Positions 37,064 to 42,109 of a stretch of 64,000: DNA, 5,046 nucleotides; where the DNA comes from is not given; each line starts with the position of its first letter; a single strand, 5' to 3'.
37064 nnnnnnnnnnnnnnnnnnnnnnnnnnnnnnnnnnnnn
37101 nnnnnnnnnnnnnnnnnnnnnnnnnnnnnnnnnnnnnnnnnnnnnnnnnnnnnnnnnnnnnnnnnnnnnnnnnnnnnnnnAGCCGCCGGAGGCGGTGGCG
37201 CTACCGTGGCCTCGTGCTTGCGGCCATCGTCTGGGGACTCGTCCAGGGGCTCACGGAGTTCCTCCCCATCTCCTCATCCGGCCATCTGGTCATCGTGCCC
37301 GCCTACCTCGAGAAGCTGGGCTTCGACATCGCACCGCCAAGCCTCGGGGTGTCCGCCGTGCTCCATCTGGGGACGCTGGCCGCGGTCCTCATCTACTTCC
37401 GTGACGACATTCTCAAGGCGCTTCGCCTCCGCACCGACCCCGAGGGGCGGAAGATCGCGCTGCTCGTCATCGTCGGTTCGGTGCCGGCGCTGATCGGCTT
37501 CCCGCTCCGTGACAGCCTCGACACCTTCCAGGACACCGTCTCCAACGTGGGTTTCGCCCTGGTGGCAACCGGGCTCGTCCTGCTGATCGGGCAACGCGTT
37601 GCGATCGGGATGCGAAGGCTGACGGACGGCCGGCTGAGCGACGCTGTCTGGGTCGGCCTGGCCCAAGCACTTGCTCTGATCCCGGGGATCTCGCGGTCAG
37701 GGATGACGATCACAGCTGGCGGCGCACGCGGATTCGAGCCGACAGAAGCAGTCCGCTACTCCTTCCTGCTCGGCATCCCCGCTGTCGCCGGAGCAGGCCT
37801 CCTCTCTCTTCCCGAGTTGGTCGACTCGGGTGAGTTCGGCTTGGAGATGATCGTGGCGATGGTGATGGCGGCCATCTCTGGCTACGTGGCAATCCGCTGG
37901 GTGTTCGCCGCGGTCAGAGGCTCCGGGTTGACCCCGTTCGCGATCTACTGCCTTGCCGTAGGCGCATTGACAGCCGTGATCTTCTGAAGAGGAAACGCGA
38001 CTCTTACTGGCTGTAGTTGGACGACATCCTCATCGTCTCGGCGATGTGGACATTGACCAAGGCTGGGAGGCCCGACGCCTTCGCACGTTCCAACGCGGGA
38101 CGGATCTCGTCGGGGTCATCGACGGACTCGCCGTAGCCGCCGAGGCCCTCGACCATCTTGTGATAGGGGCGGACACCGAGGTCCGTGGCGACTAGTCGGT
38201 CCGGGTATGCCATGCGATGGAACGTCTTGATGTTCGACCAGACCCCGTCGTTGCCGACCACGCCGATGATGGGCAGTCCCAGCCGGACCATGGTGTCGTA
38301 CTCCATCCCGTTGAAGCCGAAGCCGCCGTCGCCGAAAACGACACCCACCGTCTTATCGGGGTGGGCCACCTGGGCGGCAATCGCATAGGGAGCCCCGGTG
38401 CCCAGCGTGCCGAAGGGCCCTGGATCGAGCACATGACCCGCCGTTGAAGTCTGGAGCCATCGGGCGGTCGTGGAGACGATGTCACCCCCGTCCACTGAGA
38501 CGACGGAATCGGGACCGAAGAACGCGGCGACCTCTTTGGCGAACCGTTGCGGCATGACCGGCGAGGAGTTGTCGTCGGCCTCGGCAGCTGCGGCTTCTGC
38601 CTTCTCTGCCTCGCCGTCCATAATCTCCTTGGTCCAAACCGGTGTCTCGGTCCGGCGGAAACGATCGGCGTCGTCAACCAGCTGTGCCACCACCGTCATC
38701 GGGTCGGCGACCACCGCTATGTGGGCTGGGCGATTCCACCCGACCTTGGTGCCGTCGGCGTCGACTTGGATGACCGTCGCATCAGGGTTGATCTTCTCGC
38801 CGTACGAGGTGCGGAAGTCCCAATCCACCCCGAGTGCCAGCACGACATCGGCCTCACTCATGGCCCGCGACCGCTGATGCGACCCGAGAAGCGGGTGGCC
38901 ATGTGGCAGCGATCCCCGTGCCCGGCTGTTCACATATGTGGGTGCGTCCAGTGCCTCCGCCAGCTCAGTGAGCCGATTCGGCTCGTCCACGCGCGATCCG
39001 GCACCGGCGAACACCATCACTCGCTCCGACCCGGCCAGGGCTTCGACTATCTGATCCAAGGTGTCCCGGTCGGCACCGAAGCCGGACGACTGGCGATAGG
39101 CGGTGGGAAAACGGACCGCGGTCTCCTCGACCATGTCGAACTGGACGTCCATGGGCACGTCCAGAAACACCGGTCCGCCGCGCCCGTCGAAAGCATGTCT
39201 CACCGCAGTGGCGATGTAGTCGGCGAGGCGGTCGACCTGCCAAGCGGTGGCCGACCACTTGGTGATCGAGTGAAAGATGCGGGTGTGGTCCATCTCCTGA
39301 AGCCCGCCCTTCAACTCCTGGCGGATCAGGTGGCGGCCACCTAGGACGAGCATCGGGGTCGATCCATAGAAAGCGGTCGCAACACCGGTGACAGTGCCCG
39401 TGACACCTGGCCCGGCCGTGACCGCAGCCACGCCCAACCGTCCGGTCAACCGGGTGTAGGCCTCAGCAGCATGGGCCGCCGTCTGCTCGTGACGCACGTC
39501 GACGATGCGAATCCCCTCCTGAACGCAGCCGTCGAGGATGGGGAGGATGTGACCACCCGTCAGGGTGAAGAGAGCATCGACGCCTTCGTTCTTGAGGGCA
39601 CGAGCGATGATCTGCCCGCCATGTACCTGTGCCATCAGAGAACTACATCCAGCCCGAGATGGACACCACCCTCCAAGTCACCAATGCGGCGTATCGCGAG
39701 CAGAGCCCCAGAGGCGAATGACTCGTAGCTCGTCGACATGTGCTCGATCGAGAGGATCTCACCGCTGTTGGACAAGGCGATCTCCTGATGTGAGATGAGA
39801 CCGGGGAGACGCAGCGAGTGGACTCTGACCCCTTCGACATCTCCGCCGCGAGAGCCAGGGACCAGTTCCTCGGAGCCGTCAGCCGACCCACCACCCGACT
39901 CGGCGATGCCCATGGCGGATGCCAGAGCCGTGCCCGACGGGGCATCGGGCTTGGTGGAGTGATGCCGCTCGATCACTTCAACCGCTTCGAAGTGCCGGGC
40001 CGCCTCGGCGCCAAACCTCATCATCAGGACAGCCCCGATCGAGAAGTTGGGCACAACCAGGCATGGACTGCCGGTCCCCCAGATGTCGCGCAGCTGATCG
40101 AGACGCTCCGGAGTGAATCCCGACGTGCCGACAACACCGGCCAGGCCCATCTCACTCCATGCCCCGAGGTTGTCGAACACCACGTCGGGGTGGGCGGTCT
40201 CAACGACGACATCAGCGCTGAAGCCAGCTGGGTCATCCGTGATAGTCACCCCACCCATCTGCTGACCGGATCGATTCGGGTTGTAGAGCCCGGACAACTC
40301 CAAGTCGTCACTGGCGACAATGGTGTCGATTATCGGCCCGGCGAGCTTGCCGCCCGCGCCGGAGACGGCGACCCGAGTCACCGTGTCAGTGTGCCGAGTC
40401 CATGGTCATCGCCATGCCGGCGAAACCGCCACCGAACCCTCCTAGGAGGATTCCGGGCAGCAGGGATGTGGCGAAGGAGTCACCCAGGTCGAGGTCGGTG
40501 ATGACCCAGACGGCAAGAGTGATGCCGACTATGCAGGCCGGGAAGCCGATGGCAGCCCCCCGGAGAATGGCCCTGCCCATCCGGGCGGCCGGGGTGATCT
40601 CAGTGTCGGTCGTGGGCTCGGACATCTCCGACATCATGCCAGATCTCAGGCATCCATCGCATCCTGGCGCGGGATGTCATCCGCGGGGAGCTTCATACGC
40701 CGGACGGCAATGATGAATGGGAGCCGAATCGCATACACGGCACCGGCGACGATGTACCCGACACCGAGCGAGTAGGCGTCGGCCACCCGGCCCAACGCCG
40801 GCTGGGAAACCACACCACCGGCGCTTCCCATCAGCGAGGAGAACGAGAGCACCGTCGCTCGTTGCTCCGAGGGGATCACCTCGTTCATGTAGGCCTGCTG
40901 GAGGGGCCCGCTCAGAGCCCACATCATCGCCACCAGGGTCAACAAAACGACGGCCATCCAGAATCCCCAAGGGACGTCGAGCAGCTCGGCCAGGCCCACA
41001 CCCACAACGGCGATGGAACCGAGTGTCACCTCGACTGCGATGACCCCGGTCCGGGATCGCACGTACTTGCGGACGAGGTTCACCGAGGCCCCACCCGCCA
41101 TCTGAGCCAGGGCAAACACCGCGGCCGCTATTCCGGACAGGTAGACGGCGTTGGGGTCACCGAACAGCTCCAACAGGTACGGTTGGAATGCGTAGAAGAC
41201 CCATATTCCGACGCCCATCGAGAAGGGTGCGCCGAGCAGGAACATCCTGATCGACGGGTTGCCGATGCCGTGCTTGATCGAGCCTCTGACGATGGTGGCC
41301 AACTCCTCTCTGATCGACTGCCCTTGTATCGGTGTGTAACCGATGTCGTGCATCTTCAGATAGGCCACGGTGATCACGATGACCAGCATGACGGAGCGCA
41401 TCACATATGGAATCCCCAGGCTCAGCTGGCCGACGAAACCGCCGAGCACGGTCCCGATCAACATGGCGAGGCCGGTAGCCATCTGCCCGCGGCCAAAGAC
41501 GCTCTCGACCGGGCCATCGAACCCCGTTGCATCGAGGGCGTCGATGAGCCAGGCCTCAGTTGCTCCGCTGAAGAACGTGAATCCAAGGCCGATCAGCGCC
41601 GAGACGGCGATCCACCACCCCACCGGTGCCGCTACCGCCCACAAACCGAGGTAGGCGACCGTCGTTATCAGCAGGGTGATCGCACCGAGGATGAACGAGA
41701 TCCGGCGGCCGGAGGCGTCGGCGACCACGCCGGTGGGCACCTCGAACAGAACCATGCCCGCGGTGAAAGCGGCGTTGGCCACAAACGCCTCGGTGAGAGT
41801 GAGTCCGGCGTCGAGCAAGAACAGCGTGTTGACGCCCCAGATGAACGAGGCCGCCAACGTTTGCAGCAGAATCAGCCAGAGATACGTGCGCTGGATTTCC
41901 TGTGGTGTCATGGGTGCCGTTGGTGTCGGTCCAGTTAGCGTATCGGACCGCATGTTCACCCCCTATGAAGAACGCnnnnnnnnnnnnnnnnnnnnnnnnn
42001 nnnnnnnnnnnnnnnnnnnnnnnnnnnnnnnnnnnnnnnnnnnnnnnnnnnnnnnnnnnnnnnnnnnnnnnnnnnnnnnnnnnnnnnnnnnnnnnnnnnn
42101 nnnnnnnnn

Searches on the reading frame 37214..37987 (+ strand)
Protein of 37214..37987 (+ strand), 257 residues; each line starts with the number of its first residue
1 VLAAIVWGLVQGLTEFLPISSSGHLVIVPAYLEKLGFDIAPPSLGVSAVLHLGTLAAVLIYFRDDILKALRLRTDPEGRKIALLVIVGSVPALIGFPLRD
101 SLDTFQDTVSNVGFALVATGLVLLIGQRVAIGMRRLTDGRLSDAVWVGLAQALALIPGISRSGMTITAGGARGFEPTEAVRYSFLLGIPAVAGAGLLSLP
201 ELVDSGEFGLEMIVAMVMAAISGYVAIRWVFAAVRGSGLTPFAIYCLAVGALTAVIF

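Call 72: search_protein_families(library=pfam, proteins=[window:37214-37987:+])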
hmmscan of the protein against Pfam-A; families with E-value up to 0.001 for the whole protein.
window:37214-37987:+ (257 aa): 1 family
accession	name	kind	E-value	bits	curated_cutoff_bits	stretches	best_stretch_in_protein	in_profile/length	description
PF02673.24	BacA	-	6.9e-68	229.6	33.4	1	4-252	1-257/257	Bacitracin resistance protein BacA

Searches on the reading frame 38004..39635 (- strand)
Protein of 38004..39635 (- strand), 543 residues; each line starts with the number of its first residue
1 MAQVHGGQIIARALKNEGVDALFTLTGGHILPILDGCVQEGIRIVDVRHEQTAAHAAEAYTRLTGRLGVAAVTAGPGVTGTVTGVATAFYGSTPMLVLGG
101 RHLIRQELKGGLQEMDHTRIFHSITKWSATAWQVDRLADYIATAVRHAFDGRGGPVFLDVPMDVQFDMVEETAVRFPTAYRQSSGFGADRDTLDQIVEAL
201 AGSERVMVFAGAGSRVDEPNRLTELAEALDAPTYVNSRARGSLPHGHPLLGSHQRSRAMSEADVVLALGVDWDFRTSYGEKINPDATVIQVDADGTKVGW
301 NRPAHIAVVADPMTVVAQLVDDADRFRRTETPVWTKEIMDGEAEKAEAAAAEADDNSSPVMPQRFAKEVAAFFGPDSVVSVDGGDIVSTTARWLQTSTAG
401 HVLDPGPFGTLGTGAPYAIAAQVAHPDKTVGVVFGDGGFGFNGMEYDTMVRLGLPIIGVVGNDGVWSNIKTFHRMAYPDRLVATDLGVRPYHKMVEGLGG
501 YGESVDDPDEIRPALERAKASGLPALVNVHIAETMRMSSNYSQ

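Call 72: search_protein_families(library=pfam, proteins=[window:38004-39635:-])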
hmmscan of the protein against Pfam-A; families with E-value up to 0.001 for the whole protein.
window:38004-39635:- (543 aa): 3 families
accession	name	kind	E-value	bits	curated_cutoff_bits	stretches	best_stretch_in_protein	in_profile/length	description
PF02776.23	TPP_enzyme_N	-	3.7e-36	123.9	26.8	1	5-118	2-117/119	Thiamine pyrophosphate enzyme, N-terminal TPP binding domain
PF02775.26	TPP_enzyme_C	-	7.1e-30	104.2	21.9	1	382-529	1-151/151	Thiamine pyrophosphate enzyme, C-terminal TPP binding domain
PF00205.28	TPP_enzyme_M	-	2.8e-25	89.1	30.4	1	194-319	2-137/137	Thiamine pyrophosphate enzyme, central domain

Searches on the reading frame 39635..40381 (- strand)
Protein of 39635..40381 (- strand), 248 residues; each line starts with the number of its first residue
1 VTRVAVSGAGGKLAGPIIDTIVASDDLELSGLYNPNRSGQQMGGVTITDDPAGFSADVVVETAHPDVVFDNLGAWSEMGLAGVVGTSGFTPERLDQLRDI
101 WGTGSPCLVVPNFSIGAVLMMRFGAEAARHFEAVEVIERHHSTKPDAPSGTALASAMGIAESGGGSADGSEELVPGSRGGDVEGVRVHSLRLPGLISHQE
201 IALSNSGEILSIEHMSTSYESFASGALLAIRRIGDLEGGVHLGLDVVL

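Call 73: search_protein_families(library=pfam, proteins=[window:39635-40381:-])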
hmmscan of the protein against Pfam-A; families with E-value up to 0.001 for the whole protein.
window:39635-40381:- (248 aa): 2 families
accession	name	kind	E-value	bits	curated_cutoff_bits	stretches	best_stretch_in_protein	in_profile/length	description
PF05173.19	DapB_C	-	6e-26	91.3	27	1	116-239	1-113/121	Dihydrodipicolinate reductase, C-terminus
PF01113.26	DapB_N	-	2.7e-14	53.7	25.6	1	3-113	2-124/124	Dihydrodipicolinate reductase, N-terminus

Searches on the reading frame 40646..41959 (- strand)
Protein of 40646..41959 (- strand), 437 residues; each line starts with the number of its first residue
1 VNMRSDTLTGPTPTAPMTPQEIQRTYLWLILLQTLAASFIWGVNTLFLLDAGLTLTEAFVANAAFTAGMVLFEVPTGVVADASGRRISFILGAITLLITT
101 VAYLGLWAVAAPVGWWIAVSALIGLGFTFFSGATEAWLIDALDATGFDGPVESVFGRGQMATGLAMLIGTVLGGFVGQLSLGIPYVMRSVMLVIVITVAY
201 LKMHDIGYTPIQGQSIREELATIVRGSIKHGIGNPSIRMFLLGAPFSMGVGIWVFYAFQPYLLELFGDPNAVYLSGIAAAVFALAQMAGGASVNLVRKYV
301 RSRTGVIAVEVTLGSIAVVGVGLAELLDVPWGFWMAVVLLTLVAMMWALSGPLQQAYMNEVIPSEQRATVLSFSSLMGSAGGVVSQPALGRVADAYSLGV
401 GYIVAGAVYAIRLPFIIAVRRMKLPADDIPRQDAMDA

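Call 73: search_protein_families(library=pfam, proteins=[window:40646-41959:-])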
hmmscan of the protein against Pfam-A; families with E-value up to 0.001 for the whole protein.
window:40646-41959:- (437 aa): 1 family
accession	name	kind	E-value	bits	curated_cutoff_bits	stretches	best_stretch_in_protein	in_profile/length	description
PF07690.21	MFS_1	-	5.2e-18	65.5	33.4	1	30-385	5-346/347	Major Facilitator Superfamily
